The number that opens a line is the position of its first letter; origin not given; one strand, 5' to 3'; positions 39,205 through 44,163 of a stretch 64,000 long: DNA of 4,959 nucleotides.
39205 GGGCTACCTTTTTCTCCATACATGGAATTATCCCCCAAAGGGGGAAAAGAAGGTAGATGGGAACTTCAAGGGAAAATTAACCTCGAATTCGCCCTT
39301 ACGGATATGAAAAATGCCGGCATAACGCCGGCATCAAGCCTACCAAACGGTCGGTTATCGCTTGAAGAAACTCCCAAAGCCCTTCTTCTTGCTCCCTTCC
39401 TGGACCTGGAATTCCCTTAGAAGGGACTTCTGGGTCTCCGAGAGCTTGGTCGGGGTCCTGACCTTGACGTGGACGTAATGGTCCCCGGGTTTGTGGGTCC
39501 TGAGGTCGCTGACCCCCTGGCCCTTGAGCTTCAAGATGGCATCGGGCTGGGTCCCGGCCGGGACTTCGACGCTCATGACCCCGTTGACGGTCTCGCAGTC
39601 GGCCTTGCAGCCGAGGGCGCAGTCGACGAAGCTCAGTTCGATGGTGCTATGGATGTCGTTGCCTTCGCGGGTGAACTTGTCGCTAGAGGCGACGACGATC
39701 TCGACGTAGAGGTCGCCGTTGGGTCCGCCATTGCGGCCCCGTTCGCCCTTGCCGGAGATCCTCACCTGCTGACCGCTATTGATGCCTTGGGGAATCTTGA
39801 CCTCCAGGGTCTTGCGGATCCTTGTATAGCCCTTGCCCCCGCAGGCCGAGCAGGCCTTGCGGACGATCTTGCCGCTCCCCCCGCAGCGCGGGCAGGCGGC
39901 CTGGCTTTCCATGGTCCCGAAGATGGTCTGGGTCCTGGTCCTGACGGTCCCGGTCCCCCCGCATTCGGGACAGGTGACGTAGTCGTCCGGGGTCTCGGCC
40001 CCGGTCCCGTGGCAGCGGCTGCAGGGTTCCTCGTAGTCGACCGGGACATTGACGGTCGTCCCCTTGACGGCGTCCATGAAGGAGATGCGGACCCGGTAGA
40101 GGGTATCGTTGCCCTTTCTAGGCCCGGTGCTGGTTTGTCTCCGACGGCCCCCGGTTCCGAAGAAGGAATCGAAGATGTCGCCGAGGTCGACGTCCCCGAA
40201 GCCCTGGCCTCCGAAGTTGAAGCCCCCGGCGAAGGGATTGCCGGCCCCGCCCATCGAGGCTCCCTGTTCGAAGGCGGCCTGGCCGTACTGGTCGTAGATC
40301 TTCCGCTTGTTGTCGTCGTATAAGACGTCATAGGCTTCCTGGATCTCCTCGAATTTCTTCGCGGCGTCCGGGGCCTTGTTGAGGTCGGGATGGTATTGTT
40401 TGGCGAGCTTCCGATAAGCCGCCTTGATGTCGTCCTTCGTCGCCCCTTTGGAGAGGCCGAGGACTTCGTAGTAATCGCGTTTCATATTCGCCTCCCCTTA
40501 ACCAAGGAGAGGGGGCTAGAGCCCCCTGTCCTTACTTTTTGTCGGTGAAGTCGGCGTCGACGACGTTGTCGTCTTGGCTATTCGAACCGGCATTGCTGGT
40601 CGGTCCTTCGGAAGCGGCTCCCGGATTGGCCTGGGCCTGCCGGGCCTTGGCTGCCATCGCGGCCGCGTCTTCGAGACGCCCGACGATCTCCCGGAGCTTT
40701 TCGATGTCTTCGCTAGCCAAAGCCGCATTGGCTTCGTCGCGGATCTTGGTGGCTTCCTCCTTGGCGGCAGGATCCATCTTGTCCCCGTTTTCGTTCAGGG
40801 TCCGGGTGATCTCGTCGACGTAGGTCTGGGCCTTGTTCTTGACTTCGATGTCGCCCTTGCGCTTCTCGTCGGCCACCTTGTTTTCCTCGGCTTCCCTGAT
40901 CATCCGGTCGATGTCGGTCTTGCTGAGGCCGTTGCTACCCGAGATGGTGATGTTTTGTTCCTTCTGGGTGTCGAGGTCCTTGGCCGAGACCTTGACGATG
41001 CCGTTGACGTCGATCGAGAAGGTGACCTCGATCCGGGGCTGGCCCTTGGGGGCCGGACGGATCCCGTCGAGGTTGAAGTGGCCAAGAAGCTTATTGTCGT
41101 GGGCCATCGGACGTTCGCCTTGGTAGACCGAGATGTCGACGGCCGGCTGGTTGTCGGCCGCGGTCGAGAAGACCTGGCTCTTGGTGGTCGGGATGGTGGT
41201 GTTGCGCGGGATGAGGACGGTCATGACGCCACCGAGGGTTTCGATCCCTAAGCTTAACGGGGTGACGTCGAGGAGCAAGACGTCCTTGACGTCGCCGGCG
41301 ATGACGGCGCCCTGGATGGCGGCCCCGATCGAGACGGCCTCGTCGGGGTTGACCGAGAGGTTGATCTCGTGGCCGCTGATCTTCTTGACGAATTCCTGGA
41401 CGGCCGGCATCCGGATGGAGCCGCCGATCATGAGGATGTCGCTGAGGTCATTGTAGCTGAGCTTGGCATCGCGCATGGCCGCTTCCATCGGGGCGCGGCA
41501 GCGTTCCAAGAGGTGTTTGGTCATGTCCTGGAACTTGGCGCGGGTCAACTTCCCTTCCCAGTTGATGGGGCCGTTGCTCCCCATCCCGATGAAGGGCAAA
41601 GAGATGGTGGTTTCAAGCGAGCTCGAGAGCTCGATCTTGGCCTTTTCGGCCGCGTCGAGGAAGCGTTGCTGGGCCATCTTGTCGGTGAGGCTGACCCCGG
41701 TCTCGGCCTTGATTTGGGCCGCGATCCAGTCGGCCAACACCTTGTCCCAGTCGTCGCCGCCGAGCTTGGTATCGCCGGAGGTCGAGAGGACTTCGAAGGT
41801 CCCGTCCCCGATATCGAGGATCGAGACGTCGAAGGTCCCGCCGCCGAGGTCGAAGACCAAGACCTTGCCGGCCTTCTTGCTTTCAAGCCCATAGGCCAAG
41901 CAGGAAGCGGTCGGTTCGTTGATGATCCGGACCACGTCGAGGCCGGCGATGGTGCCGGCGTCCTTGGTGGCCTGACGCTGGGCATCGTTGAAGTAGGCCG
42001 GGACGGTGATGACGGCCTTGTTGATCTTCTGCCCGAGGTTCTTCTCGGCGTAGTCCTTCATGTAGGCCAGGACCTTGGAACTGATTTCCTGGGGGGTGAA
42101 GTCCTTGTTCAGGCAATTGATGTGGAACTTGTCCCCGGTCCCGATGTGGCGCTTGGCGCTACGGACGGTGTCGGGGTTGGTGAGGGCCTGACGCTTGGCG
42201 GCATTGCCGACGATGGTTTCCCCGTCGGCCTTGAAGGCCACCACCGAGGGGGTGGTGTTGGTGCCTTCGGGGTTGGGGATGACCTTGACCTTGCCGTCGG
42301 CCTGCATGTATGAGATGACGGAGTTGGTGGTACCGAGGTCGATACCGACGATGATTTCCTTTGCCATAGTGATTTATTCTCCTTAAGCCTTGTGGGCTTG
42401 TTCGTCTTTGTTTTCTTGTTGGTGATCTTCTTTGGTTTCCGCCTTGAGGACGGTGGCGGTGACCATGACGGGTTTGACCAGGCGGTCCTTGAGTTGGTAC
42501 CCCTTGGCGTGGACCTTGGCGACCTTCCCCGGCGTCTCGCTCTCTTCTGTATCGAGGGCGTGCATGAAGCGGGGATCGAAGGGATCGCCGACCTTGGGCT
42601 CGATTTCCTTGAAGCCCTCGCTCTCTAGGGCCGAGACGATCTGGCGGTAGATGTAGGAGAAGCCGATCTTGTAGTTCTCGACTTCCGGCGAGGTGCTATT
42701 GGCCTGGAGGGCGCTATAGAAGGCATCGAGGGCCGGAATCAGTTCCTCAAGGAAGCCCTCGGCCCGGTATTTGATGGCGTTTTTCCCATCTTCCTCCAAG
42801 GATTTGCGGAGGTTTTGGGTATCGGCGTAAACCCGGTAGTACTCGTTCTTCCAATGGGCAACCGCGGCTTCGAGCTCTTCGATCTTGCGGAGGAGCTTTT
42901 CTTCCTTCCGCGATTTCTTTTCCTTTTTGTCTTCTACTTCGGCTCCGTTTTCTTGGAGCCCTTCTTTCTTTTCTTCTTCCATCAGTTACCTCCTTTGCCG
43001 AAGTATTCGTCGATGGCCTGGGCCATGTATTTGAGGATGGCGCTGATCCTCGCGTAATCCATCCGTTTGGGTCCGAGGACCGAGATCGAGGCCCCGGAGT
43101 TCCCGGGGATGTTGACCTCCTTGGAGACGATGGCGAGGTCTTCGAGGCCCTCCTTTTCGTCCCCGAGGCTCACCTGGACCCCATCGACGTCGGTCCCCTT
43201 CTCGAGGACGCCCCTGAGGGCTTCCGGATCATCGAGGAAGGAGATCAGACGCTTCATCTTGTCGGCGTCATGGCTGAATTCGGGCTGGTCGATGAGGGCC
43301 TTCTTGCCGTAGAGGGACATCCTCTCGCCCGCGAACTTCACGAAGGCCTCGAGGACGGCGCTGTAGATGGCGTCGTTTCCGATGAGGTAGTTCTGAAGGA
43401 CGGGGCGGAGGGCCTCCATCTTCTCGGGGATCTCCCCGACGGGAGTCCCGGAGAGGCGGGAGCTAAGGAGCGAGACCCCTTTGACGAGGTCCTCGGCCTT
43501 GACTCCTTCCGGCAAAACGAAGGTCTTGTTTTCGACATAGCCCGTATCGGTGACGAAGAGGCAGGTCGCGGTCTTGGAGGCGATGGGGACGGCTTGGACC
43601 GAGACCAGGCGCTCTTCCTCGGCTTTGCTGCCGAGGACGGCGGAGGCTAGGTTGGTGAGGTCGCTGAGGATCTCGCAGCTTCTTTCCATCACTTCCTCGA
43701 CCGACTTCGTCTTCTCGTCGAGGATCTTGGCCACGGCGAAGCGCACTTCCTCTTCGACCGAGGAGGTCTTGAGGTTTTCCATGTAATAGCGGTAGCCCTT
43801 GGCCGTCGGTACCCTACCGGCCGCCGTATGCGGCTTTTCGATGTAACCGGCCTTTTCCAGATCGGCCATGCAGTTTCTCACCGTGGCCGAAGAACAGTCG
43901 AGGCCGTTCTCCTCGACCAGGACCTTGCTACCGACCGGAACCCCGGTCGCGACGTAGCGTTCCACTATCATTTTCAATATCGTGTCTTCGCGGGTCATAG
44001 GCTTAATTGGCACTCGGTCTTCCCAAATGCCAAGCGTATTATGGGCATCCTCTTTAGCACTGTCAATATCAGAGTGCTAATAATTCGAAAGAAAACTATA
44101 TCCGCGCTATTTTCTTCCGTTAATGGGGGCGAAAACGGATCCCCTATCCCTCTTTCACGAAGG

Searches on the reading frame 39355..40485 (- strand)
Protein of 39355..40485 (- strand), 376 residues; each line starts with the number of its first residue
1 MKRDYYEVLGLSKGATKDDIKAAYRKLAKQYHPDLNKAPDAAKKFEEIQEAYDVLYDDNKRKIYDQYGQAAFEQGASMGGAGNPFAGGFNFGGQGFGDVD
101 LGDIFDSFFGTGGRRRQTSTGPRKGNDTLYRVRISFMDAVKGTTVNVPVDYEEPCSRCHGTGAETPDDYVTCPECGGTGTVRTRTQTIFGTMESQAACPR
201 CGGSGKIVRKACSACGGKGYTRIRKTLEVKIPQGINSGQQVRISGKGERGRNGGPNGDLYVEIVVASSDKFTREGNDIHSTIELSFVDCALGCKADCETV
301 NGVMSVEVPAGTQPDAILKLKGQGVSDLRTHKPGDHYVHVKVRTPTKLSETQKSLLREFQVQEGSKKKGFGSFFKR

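Call 33: search_protein_families(library=pfam, proteins=[window:39355-40485:-], max_evalue=0.001)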
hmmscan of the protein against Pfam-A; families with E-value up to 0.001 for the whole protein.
window:39355-40485:- (376 aa): 5 families
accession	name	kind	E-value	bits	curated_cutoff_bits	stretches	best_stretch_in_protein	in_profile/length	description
PF01556.23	DnaJ_C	-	2.1e-43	148.4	26.6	1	130-345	3-152/152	DnaJ C terminal domain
PF00226.36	DnaJ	-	2.2e-25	89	27.8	1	4-65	1-63/63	DnaJ domain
PF00684.25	DnaJ_CXXCXGXG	-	1.3e-15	57.8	32.7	1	155-219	1-65/65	DnaJ central domain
PF15777.11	Anti-TRAP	-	2.8e-07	30.9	32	1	150-184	8-45/59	Tryptophan RNA-binding attenuator protein inhibitory protein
PF17302.8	DUF5351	-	0.00024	21.8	27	0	153-163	18-28/29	Family of unknown function (DUF5351)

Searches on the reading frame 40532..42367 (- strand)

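Call 33: search_protein_families(library=pfam, proteins=[window:40532-42367:-], max_evalue=0.001)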
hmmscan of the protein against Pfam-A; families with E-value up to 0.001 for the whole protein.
window:40532-42367:- (611 aa): 2 families
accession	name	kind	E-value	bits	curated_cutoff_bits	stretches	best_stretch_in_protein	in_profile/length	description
PF00012.26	HSP70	-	1.9e-216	720.4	20.6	1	6-571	1-592/599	Hsp70 protein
PF06723.19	MreB_Mbl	-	4.7e-18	65.6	27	1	7-351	4-317/327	MreB/Mbl protein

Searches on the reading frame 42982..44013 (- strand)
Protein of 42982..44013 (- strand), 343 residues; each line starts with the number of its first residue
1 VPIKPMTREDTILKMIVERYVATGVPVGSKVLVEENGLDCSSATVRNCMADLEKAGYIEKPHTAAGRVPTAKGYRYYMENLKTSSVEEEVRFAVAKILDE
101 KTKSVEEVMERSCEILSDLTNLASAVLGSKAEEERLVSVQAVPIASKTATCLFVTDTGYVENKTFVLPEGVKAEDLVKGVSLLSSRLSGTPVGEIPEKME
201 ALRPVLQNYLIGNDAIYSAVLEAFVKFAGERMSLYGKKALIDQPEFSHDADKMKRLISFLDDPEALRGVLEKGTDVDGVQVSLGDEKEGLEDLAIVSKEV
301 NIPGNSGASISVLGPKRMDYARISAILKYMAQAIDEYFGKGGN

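Call 33: search_protein_families(library=pfam, proteins=[window:42982-44013:-], max_evalue=0.001)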
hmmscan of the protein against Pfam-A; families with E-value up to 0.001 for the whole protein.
window:42982-44013:- (343 aa): 1 family
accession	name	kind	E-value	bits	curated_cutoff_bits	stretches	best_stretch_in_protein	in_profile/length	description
PF01628.27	HrcA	-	1.1e-43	150.1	22.2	1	106-323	1-214/215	HrcA protein C terminal domain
